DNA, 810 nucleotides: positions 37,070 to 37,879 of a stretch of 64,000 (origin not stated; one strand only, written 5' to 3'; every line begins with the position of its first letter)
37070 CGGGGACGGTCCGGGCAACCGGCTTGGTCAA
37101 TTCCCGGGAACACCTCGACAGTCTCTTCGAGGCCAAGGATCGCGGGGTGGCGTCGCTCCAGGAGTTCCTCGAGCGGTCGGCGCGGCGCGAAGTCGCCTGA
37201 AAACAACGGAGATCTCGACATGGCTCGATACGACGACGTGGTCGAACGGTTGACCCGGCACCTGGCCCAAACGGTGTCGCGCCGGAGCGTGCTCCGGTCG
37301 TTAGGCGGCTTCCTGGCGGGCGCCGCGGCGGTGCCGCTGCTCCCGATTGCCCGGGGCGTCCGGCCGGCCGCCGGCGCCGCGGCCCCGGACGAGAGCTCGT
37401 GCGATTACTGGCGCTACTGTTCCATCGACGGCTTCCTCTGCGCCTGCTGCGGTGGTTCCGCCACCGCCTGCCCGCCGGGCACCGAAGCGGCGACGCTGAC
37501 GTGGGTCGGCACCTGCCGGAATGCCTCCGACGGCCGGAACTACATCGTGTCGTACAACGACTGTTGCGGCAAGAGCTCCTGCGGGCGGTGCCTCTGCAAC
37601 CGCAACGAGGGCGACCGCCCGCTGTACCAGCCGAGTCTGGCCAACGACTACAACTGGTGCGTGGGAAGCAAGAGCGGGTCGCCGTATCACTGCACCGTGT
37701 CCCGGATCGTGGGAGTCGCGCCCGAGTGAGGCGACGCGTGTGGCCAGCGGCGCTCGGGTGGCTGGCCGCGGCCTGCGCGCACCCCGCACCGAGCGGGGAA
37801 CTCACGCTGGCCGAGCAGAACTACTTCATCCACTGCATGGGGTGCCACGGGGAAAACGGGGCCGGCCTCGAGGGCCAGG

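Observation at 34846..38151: Minimal TTQ amine dehydrogenase cluster (mauB-E-D-A plus monoheme cytochrome c) with no mauG, amicyanin or mauF in the window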

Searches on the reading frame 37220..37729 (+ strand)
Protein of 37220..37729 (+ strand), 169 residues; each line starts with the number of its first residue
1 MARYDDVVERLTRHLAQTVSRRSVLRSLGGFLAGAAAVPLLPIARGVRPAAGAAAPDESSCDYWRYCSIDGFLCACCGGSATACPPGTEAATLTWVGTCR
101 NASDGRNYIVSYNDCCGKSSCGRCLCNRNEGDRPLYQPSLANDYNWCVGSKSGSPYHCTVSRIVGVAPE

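Call 4: search_protein_families(library=pfam, proteins=[window:37220-37729:+], max_evalue=0.01)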
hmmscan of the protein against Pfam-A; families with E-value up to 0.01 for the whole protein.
window:37220-37729:+ (169 aa): 1 family
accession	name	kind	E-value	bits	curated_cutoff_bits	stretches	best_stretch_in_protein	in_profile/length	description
PF02975.19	Me-amine-dh_L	-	4.5e-51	172.5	25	1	57-165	4-112/113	Methylamine dehydrogenase, L chain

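Call 7: search_solved_structures(query=window:37220-37729:+, max_evalue=0.001, show_alignments=4)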
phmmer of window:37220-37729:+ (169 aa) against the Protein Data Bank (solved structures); distinct sequences matched with E-value up to 0.001: 11.
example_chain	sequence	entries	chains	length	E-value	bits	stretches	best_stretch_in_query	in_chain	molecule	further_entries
3c75_L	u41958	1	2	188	1.9e-49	171.1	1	3-167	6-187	Methylamine dehydrogenase light chain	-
2agl_D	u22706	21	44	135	2.2e-44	154.6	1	57-167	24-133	Aromatic amine dehydrogenase | Aromatic amine dehydrogenase; chain D, H | AROMATIC AMINE DEHYDROGENASE BETA SUBUNIT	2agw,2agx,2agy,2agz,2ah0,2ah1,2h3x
2i0r_D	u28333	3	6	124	3e-44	154.2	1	57-167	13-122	Aromatic Amine Dehydrogenase | Aralkylamine dehydrogenase light chain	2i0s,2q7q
2ojy_D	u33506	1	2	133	4.7e-44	153.6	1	57-167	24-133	Aromatic amine dehydrogenase, small subunit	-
2hkr_D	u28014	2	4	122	6.4e-44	153.1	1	57-167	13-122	Aromatic amine dehydrogenase, small subunit | Aromatic amine dehydrogenase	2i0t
3l4m_C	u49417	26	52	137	2.8e-40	141.3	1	57-167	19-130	Methylamine dehydrogenase light chain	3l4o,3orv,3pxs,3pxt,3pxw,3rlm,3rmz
1mg2_B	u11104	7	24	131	3.7e-40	140.9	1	57-167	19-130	Methylamine dehydrogenase, light chain | Methylamine dehydrogenase light chain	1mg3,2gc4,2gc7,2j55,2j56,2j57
2bbk_L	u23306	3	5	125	4.1e-40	140.7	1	57-167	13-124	METHYLAMINE DEHYDROGENASE (LIGHT SUBUNIT) | Methylamine dehydrogenase light chain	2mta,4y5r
4o1q_C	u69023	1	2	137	4.2e-40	140.7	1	57-167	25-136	Methylamine dehydrogenase light chain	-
1mae_L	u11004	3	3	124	4.5e-40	140.6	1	57-166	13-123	METHYLAMINE DEHYDROGENASE (LIGHT SUBUNIT)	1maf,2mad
1mda_L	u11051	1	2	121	7.8e-33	117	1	57-165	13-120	METHYLAMINE DEHYDROGENASE (LIGHT SUBUNIT)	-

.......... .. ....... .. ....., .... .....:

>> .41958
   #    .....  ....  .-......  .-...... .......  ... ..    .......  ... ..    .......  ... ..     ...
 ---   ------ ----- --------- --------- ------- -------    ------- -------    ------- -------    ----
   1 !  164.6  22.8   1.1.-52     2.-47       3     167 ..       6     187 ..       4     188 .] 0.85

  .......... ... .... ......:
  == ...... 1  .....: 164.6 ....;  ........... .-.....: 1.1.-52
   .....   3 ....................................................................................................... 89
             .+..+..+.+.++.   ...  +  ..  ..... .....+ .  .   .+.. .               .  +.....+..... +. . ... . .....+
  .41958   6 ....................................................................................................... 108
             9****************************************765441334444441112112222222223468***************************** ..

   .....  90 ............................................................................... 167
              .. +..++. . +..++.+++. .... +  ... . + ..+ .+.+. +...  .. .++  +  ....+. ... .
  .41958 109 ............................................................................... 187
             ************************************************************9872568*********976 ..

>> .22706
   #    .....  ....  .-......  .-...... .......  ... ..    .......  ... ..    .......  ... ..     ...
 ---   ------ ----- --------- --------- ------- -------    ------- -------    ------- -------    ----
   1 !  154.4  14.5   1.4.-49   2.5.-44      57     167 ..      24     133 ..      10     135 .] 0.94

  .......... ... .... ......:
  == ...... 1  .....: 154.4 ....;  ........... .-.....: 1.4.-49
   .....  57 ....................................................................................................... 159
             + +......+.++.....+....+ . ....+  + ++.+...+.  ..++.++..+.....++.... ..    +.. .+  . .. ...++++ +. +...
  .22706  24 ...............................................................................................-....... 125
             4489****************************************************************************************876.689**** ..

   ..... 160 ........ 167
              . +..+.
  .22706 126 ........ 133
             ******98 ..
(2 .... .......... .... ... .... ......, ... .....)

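Call 9: find_encoding_contigs(protein=window:37220-37729:+, flank=10000, max_places=6)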
Protein window:37220-37729:+ (169 aa): 3 contigs read that carry it; 3 places shown.
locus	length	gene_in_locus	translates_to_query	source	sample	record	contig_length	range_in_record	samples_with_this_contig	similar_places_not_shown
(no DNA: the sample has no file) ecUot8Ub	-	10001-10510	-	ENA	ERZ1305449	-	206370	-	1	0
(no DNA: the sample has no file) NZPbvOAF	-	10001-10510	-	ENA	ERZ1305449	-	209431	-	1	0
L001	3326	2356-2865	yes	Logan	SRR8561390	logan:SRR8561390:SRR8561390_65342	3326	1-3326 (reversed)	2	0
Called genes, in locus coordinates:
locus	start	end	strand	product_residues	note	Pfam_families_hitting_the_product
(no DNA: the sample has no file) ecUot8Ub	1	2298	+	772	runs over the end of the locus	PF00930:DPPIV_N, PF00326:Peptidase_S9, PF12146:Hydrolase_4 (faint)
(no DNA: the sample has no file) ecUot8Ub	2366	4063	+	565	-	PF00144:Beta-lactamase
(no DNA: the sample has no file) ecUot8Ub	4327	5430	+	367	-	PF00144:Beta-lactamase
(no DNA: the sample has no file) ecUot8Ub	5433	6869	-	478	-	PF01979:Amidohydro_1, PF07969:Amidohydro_3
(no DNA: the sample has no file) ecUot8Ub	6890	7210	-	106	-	PF02452:PemK_toxin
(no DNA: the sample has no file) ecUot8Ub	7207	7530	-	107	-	-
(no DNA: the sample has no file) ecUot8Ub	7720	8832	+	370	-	PF06433:Me-amine-dh_H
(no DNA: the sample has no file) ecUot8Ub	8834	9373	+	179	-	PF07291:MauE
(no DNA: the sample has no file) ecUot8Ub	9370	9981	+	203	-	PF00578:AhpC-TSA (weak)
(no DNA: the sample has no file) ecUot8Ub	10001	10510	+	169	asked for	PF02975:Me-amine-dh_L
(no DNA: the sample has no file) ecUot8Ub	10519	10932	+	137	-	-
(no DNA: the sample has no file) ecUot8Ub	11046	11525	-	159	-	PF03073:TspO_MBR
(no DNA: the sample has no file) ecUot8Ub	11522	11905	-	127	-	PF09945:DUF2177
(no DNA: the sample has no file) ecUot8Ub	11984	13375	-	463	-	PF01979:Amidohydro_1, PF07969:Amidohydro_3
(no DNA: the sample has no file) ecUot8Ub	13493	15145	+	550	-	PF00144:Beta-lactamase, PF11954:DUF3471 (faint)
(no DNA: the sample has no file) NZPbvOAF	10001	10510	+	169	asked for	PF02975:Me-amine-dh_L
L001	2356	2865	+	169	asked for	PF02975:Me-amine-dh_L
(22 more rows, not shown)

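Call 10: find_homologous_proteins(query=window:37220-37729:+, max_evalue=1e-10)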
Query window:37220-37729:+ (169 aa): 4582 proteins with E <= 1e-10 among 5313 candidates; the best 120 are listed.
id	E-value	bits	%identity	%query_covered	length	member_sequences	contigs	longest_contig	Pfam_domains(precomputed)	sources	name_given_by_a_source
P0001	1.9e-102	359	92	100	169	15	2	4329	PF02975.20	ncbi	-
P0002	6.9e-95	334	87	100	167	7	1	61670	PF02975.20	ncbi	-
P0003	3.1e-92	325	80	100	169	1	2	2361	PF02975.20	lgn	-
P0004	1.7e-89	316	80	100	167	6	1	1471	PF02975.20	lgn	-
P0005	2.6e-89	316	80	99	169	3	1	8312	PF02975.20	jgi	jgi:methylamine dehydrogenase light chain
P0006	4.8e-89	315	80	100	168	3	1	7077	PF02975.20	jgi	jgi:methylamine dehydrogenase light chain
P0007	1.0e-87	311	79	100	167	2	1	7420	PF02975.20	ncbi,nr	ncbi:MAG: methylamine dehydrogenase light chain [Gemmatimonadales bacterium]|nr:methylamine dehydrog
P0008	4.5e-86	305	78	99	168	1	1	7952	PF02975.20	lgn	-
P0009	1.8e-85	303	75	100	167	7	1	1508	PF02975.20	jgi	-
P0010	2.5e-85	303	75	99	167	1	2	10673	PF02975.20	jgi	-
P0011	2.5e-84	300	77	100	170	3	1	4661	PF02975.20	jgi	jgi:methylamine dehydrogenase light chain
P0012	6.5e-84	298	74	100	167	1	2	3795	PF02975.20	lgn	-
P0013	7.6e-82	291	75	100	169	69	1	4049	PF02975.20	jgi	jgi:methylamine dehydrogenase light chain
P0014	7.7e-82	291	73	100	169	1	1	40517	PF02975.20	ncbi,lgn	-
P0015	1.1e-81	291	74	99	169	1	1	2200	PF02975.20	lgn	-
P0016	1.2e-81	291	74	99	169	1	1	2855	PF02975.20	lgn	-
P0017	3.0e-81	289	73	100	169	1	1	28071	PF02975.20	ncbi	-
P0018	3.2e-81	289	72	100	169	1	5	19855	PF02975.20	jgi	jgi:methylamine dehydrogenase light chain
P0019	5.7e-81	289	73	99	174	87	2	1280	PF02975.20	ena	-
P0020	3.0e-80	286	70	100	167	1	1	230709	PF02975.20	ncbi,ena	-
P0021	3.9e-80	286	70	100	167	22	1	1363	PF02975.20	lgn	-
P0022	4.6e-80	286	72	100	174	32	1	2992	PF02975.20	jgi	jgi:methylamine dehydrogenase light chain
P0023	5.9e-80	285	71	100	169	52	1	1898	PF02975.20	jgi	-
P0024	8.2e-80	285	71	100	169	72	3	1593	PF02975.20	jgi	jgi:methylamine dehydrogenase light chain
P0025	1.0e-79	284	72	100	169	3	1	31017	PF02975.20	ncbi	ncbi:MAG TPA: methylamine dehydrogenase light chain [Steroidobacteraceae bacterium]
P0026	1.2e-79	284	71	99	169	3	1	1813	PF02975.20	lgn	-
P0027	1.6e-79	284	71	99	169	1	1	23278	PF02975.20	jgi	jgi:methylamine dehydrogenase light chain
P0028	1.6e-79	284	72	100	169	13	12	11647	PF02975.20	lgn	-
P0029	1.7e-79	284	71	99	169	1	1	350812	PF02975.20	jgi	jgi:methylamine dehydrogenase light chain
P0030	1.7e-79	284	70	100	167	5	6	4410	PF02975.20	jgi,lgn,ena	-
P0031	1.9e-79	284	72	98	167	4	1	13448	PF02975.20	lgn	-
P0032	2.4e-79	283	70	100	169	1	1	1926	PF02975.20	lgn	-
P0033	2.5e-79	283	71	99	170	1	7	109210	PF02975.20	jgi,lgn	jgi:methylamine dehydrogenase light chain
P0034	2.7e-79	283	70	100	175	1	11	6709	PF02975.20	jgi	jgi:methylamine dehydrogenase light chain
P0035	2.8e-79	283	70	100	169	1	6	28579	PF02975.20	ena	-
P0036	3.8e-79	283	70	100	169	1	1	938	PF02975.20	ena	-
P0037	4.5e-79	282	71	99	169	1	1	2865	PF02975.20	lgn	-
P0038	5.6e-79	282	72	99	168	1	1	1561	PF02975.20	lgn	-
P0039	5.8e-79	282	71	99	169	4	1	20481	PF02975.20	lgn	-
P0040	5.9e-79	282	73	99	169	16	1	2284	PF02975.20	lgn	-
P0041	6.2e-79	282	72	99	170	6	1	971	PF02975.20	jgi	jgi:methylamine dehydrogenase light chain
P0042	6.7e-79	282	71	100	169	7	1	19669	PF02975.20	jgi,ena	jgi:methylamine dehydrogenase light chain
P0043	6.7e-79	282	69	99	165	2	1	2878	PF02975.20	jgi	jgi:methylamine dehydrogenase light chain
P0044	7.2e-79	282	70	98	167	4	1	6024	PF02975.20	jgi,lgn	jgi:methylamine dehydrogenase light chain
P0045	7.9e-79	282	69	100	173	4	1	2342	PF02975.20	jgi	-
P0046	8.8e-79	281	70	100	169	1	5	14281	PF02975.20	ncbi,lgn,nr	ncbi:MAG TPA: methylamine dehydrogenase light chain [Steroidobacteraceae bacterium]|nr:methylamine d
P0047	1.1e-78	281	70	100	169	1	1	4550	PF02975.20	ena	-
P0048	1.3e-78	281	69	100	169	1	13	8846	PF02975.20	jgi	jgi:methylamine dehydrogenase light chain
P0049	1.4e-78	281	69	100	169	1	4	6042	PF02975.20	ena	-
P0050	1.9e-78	280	71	99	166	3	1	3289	PF02975.20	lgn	-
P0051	2.4e-78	280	70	100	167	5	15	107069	PF02975.20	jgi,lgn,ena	jgi:methylamine dehydrogenase light chain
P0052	2.7e-78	280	69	100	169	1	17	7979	PF02975.20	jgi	jgi:methylamine dehydrogenase light chain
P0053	2.8e-78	280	70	100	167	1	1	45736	PF02975.20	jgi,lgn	jgi:methylamine dehydrogenase light chain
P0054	3.0e-78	280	69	99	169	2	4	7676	PF02975.20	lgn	-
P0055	4.6e-78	279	69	100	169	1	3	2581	PF02975.20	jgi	jgi:methylamine dehydrogenase light chain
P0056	5.8e-78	279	70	100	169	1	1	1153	PF02975.20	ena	-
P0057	7.6e-78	278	72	99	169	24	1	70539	PF02975.20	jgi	jgi:methylamine dehydrogenase light chain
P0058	7.8e-78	278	71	99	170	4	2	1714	PF02975.20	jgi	jgi:methylamine dehydrogenase light chain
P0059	9.2e-78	278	70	99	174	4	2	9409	PF02975.20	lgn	-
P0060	1.1e-77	278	71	100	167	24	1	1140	PF02975.20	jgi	jgi:methylamine dehydrogenase light chain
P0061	1.1e-77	278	72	100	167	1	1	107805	PF02975.20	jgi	jgi:methylamine dehydrogenase light chain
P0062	1.2e-77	278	70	100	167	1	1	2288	PF02975.20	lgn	-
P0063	1.3e-77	278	70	100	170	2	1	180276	PF02975.20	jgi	jgi:methylamine dehydrogenase light chain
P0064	2.1e-77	277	69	100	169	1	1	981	PF02975.20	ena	-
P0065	4.2e-77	276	72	98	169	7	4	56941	PF02975.20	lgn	-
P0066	1.1e-76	275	70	98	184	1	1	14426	PF02975.20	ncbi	-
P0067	1.1e-76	275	70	97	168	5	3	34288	PF02975.20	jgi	jgi:methylamine dehydrogenase light chain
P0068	1.6e-76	274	70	98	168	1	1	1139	PF02975.20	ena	-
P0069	2.2e-76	274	70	98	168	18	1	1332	PF02975.20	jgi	-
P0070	2.7e-76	273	68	99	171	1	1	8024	PF02975.20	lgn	-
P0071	3.6e-76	273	66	99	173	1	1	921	PF02975.20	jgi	jgi:methylamine dehydrogenase light chain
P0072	4.1e-76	273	70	98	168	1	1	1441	PF02975.20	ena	-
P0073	4.3e-76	273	69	98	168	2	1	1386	PF02975.20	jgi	-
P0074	6.4e-76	272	67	100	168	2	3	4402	PF02975.20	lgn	-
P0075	8.2e-76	272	71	99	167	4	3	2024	PF02975.20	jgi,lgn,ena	jgi:methylamine dehydrogenase light chain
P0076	1.3e-75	271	70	99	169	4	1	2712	PF02975.20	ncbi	-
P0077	2.3e-75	270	68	99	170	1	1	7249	PF02975.20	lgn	-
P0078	2.6e-75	270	70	99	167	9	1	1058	PF02975.20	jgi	-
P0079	4.0e-75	270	68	100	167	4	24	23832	PF02975.20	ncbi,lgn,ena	ncbi:MAG: methylamine dehydrogenase light chain [Steroidobacteraceae bacterium]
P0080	4.2e-75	269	69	99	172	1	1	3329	PF02975.20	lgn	-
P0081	1.7e-74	268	67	99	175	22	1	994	PF02975.20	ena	-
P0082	2.4e-74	267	68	99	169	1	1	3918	PF02975.20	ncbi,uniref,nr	ncbi:methylamine dehydrogenase light chain [Steroidobacter sp.]|uniref:methylamine dehydrogenase lig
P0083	5.0e-73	263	65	99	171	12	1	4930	PF02975.20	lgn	-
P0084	1.1e-72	262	68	100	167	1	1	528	PF02975.20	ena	-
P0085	2.8e-72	260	66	96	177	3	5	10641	PF02975.20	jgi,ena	-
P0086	6.2e-72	259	66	96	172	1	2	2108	PF02975.20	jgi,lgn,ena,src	-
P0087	6.7e-72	259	65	98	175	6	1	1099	PF02975.20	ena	-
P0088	5.8e-71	256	63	99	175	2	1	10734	PF02975.20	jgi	-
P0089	8.4e-71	255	65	97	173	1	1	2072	PF02975.20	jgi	jgi:methylamine dehydrogenase light chain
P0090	2.2e-70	254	64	96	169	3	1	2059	PF02975.20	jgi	jgi:methylamine dehydrogenase light chain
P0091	2.6e-70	254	65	96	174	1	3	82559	PF02975.20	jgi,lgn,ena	-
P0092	3.9e-70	253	64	97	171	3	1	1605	PF02975.20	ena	-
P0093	4.5e-70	253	64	98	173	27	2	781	PF02975.20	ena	-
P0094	5.0e-70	253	62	99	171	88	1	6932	PF02975.20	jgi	jgi:methylamine dehydrogenase light chain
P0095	6.5e-70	253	62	100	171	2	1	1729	PF02975.20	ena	-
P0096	6.7e-70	253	64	96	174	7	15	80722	PF02975.20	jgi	jgi:methylamine dehydrogenase light chain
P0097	6.9e-70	252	63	98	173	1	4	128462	PF02975.20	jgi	jgi:methylamine dehydrogenase light chain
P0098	8.1e-70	252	64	100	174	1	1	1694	PF02975.20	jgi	jgi:methylamine dehydrogenase light chain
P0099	8.9e-70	252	63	100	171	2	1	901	PF02975.20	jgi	jgi:methylamine dehydrogenase light chain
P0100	1.1e-69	252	64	98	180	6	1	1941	PF02975.20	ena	-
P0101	1.2e-69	252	63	99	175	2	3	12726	PF02975.20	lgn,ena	-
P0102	1.4e-69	251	64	96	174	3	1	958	PF02975.20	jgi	jgi:methylamine dehydrogenase light chain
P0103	1.7e-69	251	63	99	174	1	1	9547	PF02975.20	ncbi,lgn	-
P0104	2.3e-69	251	66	96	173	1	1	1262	PF02975.20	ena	-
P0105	4.6e-69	250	62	98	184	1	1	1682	PF02975.20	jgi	-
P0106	5.6e-69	249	62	96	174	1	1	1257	PF02975.20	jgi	jgi:methylamine dehydrogenase light chain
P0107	6.8e-69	249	65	96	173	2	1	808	PF02975.20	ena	-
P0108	6.9e-69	249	62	98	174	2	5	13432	PF02975.20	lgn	-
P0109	6.9e-69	249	62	99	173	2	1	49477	PF02975.20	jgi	jgi:methylamine dehydrogenase light chain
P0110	7.4e-69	249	63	99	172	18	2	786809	PF02975.20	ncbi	ncbi:MAG: methylamine dehydrogenase light chain [Halieaceae bacterium]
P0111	8.2e-69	249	63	99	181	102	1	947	PF02975.20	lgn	-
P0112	8.9e-69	249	62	98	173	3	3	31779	PF02975.20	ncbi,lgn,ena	-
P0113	1.0e-68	249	61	99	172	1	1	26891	PF02975.20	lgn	-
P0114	1.2e-68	248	62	98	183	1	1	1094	PF02975.20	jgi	-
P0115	1.4e-68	248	63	99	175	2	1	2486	PF02975.20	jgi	jgi:methylamine dehydrogenase light chain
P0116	1.4e-68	248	62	99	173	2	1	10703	PF02975.20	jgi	jgi:methylamine dehydrogenase light chain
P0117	1.8e-68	248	62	99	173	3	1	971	PF02975.20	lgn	-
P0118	2.0e-68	248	62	96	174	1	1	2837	PF02975.20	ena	-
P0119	2.0e-68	248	63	96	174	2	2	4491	PF02975.20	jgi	jgi:methylamine dehydrogenase light chain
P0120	2.1e-68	248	63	96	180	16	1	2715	PF02975.20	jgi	jgi:methylamine dehydrogenase light chain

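Call 14: find_encoding_contigs(protein=P0002, flank=10000, max_places=2)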
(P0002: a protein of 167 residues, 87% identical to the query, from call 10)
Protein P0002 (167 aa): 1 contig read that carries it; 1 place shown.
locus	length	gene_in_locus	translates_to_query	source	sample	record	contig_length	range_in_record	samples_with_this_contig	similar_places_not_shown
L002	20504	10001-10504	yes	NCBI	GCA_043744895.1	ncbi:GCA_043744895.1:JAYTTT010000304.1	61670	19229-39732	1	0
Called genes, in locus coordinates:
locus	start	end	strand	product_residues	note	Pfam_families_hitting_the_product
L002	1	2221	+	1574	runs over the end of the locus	PF00515:TPR_1 (faint), PF07719:TPR_2 (faint), PF13176:TPR_7 (faint), PF00069:Pkinase, PF07714:PK_Tyr_Ser-Thr, PF13191:AAA_16, PF13424:TPR_12 (weak), PF13424:TPR_12, +5 more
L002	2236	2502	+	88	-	PF14026:SCO4226-like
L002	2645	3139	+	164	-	PF12680:SnoaL_2 (weak), PF14534:DUF4440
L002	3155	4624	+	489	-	PF00144:Beta-lactamase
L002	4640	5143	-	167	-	PF24135:DUF7402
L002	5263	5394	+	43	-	-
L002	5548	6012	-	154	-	-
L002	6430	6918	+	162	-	-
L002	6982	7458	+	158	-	PF13302:Acetyltransf_3, PF00583:Acetyltransf_1 (weak)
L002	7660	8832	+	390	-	PF06433:Me-amine-dh_H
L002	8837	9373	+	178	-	PF07291:MauE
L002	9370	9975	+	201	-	-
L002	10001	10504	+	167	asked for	PF02975:Me-amine-dh_L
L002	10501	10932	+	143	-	-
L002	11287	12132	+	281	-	PF02129:Peptidase_S15 (weak), PF12146:Hydrolase_4, PF12697:Abhydrolase_6, PF00326:Peptidase_S9 (faint), PF01738:DLH (faint), PF08840:BAAT_C (weak)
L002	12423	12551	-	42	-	-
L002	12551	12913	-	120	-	PF00069:Pkinase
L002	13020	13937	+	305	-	PF00756:Esterase (faint)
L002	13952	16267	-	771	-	PF00069:Pkinase, PF07714:PK_Tyr_Ser-Thr, PF13432:TPR_16 (faint), PF07719:TPR_2 (faint), PF12895:ANAPC3 (faint), PF00515:TPR_1 (faint), PF13181:TPR_8 (faint), PF13431:TPR_17 (faint), +1 more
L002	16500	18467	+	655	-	PF00324:AA_permease (weak), PF13520:AA_permease_2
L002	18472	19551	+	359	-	PF07642:BBP2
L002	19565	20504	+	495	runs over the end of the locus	PF13493:DUF4118, PF13492:GAF_3 (weak), PF00512:HisKA, PF02518:HATPase_c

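Call 15: find_encoding_contigs(protein=P0020, flank=10000, max_places=2)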
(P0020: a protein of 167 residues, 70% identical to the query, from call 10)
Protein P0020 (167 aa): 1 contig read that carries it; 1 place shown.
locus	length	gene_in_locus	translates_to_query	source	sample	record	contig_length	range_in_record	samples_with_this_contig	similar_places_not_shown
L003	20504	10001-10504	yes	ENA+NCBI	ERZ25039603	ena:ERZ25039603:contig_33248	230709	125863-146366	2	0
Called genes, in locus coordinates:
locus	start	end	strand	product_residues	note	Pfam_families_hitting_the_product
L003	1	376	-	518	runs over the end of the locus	PF09098:Dehyd-heme_bind, PF14930:Qn_am_d_aII, PF09100:Qn_am_d_aIV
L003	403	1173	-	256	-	PF00753:Lactamase_B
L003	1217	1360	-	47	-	-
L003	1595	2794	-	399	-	PF00171:Aldedh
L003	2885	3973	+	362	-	PF14525:AraC_binding_2, PF00165:HTH_AraC (faint), PF12833:HTH_18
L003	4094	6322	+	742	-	PF07715:Plug, PF00593:TonB_dep_Rec_b-barrel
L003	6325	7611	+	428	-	PF00501:AMP-binding, PF14535:AMP-binding_C_2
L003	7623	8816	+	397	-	PF06433:Me-amine-dh_H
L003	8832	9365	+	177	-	PF07291:MauE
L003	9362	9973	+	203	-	PF00578:AhpC-TSA (weak), PF08534:Redoxin (weak)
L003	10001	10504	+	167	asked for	PF02975:Me-amine-dh_L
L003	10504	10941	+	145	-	-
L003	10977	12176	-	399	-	PF05940:NnrS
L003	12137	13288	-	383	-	PF02515:CoA_transf_3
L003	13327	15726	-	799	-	PF01315:Ald_Xan_dh_C, PF02738:MoCoBD_1, PF20256:MoCoBD_2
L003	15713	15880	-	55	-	PF01799:Fer2_2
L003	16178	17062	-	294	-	PF00941:FAD_binding_5, PF03450:CO_deh_flav_C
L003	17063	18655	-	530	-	PF01642:MM_CoA_mutase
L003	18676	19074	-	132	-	PF02310:B12-binding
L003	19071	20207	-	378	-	PF02771:Acyl-CoA_dh_N, PF02770:Acyl-CoA_dh_M, PF00441:Acyl-CoA_dh_1, PF08028:Acyl-CoA_dh_2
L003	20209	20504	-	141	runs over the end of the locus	PF00903:Glyoxalase, PF13669:Glyoxalase_4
